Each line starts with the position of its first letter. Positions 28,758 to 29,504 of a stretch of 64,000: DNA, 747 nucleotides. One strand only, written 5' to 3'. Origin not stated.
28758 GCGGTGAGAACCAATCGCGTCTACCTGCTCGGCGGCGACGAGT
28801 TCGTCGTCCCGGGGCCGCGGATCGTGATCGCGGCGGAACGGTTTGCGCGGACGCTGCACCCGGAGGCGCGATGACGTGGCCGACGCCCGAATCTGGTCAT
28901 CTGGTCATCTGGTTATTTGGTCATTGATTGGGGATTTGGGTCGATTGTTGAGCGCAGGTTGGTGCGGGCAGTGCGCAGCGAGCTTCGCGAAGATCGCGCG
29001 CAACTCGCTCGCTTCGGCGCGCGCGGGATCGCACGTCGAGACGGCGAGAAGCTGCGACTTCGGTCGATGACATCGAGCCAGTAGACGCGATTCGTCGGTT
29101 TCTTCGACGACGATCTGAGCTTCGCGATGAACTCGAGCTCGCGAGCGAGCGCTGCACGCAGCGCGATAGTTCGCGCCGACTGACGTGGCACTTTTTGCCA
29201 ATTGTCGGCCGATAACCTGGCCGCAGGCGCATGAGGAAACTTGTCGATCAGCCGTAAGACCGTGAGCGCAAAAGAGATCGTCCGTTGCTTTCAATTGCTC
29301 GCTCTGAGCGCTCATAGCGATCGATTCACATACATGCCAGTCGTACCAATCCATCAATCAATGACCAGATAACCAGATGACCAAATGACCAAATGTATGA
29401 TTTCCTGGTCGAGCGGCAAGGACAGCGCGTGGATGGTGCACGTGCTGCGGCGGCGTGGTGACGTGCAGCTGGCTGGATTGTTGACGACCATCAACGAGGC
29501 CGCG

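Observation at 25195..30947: Cobalamin-riboswitch locus with two DUF71/COG2102 PP-loop paralogues and a cytoplasmic BtuF-like binder: candidate corrinoid salvage/remodelling module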

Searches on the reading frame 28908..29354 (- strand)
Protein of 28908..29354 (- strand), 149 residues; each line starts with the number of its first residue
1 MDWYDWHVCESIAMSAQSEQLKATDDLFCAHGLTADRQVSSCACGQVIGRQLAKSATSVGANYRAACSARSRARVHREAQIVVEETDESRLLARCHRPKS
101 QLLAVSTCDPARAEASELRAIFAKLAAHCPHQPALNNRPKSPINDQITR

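Call 12: search_protein_families(library=pfam, proteins=[window:28908-29354:-], max_evalue=0.01)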
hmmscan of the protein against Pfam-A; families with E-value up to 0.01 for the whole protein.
seq(149 aa): 1 family
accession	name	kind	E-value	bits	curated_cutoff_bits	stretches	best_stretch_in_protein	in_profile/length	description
PF05635.17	23S_rRNA_IVP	-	0.008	16.8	33.8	0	47-94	30-77/106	23S rRNA-intervening sequence protein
